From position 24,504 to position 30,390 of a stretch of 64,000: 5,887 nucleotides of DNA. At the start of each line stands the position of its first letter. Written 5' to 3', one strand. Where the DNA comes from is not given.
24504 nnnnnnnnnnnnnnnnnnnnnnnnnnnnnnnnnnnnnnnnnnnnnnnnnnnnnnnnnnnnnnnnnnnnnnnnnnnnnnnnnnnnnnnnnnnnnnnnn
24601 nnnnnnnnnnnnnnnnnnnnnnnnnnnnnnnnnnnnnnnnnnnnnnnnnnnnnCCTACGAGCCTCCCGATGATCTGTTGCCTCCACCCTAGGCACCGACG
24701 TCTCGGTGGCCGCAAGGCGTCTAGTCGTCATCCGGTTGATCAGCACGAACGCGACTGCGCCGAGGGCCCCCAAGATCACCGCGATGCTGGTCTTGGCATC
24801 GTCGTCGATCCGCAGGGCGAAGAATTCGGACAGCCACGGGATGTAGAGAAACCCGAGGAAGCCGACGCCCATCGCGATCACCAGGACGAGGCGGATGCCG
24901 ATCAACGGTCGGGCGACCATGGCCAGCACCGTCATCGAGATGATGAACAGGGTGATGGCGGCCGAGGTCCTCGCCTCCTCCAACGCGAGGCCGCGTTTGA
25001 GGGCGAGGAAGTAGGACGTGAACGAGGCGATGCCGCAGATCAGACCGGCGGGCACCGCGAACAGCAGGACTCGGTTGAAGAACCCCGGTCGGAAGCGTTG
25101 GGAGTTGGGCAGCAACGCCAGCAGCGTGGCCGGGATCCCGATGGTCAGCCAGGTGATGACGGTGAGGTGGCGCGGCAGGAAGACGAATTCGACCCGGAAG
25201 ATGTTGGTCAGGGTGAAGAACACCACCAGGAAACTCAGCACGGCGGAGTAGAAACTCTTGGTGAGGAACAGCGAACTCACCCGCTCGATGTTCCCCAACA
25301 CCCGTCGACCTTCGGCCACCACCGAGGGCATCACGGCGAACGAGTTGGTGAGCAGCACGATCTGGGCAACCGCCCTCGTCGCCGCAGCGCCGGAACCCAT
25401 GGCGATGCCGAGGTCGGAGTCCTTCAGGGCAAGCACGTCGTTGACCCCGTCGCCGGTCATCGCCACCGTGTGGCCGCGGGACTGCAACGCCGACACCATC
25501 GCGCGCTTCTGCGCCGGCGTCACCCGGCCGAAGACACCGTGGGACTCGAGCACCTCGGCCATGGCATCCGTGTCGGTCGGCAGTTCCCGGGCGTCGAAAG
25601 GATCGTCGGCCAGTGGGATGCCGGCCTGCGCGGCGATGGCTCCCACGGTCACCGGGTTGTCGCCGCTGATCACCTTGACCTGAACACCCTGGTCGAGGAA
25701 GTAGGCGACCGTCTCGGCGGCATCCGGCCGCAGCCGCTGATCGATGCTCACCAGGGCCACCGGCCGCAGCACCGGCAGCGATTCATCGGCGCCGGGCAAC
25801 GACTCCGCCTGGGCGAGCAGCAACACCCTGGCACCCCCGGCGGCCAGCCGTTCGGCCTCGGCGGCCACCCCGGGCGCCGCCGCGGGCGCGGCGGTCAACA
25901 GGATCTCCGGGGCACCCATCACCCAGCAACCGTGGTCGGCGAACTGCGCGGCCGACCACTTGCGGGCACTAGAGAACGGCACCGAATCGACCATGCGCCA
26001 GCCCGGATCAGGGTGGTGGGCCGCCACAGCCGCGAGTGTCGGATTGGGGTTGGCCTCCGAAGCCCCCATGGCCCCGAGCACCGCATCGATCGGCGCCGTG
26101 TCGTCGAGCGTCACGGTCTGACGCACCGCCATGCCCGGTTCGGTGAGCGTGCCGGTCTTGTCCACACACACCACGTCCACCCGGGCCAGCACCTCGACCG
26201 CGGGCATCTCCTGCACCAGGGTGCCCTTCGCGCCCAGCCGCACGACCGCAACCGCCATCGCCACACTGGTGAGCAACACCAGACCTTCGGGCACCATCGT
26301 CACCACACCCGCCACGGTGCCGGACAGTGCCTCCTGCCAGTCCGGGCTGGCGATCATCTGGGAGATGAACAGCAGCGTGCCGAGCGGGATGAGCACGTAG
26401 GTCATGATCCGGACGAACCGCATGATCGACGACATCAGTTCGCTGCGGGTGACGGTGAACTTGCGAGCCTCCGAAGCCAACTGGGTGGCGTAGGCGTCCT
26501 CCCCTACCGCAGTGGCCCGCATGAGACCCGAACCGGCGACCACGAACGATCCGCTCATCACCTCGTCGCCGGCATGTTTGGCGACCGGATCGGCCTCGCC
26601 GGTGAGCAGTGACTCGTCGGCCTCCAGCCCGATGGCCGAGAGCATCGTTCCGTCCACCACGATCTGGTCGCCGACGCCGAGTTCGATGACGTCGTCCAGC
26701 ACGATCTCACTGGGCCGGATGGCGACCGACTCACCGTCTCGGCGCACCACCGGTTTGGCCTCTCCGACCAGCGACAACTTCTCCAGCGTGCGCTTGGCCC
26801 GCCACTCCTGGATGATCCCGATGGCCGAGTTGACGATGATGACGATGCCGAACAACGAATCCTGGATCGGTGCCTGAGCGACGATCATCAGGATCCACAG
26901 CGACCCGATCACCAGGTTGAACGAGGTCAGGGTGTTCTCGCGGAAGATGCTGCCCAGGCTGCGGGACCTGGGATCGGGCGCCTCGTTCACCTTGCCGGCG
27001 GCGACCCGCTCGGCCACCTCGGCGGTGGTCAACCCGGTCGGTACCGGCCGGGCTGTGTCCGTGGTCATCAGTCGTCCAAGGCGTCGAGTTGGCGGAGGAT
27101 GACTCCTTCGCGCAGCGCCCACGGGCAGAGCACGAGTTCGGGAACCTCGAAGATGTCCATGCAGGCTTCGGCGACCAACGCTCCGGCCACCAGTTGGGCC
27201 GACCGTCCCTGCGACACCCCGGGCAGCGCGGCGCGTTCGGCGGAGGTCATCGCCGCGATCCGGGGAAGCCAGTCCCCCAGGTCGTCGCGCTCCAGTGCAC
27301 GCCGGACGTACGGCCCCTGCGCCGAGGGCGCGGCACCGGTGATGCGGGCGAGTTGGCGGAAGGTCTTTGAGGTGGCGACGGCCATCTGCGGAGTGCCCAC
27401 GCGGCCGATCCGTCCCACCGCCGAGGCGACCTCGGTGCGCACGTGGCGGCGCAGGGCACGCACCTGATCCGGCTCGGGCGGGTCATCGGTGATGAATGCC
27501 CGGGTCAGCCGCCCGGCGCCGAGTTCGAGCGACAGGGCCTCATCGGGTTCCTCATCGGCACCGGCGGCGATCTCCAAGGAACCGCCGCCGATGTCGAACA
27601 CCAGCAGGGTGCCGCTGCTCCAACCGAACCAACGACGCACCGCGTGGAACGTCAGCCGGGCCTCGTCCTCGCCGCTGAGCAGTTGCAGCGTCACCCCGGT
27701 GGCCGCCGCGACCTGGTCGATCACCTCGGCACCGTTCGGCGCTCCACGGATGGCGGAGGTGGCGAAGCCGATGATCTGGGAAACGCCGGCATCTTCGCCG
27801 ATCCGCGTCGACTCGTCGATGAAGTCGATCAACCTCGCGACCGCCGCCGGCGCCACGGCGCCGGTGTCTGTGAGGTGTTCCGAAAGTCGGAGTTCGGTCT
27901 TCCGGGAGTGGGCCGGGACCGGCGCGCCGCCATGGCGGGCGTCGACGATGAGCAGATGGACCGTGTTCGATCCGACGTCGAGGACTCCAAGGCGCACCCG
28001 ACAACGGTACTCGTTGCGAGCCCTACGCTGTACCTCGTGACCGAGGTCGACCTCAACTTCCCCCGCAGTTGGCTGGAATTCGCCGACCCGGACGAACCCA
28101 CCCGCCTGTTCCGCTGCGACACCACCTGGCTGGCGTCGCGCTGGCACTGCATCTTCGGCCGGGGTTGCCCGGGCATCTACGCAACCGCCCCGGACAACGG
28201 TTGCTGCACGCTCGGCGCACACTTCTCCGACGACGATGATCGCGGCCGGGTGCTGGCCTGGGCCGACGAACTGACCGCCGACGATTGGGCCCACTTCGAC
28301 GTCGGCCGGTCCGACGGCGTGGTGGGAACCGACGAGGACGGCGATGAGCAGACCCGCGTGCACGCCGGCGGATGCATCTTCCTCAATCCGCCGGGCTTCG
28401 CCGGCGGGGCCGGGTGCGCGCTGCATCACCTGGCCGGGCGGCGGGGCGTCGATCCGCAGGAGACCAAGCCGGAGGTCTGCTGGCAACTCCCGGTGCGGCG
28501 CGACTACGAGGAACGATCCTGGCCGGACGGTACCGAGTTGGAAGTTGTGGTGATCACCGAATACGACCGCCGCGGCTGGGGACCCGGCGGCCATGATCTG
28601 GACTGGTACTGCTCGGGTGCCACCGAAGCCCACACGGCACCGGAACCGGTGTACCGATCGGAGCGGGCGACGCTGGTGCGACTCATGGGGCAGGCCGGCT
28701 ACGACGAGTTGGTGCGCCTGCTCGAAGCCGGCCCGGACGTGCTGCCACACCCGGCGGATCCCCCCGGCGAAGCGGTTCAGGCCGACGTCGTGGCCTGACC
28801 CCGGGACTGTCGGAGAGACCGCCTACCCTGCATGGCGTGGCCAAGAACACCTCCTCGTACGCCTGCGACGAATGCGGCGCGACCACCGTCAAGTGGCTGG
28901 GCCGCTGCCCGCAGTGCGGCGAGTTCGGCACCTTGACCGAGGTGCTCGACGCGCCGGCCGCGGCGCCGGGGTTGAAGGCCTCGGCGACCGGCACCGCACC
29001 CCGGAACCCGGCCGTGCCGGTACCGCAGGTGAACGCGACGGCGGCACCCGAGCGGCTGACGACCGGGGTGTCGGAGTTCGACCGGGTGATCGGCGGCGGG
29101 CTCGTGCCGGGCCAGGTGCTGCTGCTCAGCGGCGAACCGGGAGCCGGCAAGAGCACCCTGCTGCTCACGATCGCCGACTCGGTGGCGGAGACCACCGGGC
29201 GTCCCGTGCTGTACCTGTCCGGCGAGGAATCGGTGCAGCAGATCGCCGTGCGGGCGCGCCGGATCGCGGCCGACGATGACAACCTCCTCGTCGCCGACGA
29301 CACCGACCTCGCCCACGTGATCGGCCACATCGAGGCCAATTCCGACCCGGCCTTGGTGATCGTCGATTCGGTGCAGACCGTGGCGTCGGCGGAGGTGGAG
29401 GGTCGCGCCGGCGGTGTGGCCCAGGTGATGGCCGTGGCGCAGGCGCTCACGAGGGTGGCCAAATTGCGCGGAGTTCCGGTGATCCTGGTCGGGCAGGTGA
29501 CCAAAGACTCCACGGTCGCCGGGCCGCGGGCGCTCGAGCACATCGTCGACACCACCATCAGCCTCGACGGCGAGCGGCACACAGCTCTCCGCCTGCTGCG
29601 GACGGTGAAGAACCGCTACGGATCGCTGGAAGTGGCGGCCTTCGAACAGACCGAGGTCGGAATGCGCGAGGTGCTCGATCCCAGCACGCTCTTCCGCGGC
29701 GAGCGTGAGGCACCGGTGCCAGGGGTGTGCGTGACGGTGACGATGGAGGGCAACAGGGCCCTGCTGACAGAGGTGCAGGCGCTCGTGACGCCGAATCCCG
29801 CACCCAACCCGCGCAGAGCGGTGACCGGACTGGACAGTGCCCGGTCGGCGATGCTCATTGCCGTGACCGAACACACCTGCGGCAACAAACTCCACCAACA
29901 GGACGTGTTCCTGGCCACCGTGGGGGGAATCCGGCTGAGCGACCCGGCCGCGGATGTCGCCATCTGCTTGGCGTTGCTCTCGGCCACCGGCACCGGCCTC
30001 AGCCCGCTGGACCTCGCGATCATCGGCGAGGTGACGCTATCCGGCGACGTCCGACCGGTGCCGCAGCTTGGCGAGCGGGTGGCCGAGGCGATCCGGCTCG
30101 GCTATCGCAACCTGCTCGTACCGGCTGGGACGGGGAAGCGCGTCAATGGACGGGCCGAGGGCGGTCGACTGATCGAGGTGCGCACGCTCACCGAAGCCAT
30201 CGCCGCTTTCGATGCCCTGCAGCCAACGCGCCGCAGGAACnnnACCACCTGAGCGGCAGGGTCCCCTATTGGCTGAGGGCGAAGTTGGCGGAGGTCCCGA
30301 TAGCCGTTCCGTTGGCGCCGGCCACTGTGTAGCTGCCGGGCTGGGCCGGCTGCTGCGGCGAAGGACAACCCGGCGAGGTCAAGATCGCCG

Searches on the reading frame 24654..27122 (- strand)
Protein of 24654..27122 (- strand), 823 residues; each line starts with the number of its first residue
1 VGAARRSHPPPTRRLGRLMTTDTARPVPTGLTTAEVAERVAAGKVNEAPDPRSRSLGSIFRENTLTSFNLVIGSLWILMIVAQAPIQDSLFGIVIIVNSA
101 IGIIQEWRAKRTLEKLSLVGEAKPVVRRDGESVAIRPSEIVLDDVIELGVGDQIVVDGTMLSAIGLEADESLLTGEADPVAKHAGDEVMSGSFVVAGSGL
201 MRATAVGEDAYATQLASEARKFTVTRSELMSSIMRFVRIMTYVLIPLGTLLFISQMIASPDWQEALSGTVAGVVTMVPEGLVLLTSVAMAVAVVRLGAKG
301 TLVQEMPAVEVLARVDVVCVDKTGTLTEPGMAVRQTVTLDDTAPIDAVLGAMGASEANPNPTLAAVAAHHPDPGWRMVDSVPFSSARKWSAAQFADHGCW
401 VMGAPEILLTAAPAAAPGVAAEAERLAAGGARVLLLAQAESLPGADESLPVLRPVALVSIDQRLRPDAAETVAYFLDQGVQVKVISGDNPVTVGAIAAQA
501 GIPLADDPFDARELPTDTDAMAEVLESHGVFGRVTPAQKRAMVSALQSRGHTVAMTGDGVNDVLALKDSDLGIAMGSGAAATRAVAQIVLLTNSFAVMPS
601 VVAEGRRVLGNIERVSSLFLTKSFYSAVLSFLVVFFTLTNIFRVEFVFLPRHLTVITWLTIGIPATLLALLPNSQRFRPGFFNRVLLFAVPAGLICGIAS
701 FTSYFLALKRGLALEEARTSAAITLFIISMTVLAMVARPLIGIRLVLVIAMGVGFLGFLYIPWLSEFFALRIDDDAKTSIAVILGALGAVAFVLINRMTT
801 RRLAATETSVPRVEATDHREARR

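Call 70: search_protein_families(library=pfam, proteins=[window:24654-27122:-], max_evalue=0.00001)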
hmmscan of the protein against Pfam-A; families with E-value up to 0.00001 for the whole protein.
window:24654-27122:- (823 aa): 2 families
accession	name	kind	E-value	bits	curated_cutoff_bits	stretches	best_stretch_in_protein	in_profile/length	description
PF00122.25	E1-E2_ATPase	-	1.7e-35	122.6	28.1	1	125-297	8-179/181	E1-E2 ATPase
PF00702.32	Hydrolase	-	9.7e-17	62.4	26.4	1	315-569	1-190/191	haloacid dehalogenase-like hydrolase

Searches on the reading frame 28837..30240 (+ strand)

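Call 70: search_protein_families(library=pfam, proteins=[window:28837-30240:+], max_evalue=0.00001)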
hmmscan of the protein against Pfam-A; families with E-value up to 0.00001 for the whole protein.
window:28837-30240:+ (468 aa): 7 families
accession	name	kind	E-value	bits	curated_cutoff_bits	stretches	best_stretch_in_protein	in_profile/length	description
PF13481.12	AAA_25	-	9.8e-19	68.2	27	1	82-225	23-194/195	AAA domain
PF06745.19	ATPase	-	2.2e-17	63.6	26.6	1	75-146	2-73/231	KaiC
PF03796.21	DnaB_C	-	4.8e-12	46.2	27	1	74-140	2-67/255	DnaB-like helicase C terminal domain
PF18073.7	Zn_ribbon_LapB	-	2.7e-11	43.4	25.7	1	8-35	1-28/28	Rubredoxin metal binding domain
PF05362.19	Lon_C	-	6.7e-07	29.5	21.1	1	363-433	103-173/205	Lon protease (S16) C-terminal proteolytic domain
PF13191.12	AAA_16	-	4.9e-06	27.6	32.6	0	82-209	17-128/167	AAA ATPase domain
PF13541.12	ChlI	-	7.8e-06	26.2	27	0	368-430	57-119/121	Subunit ChlI of Mg-chelatase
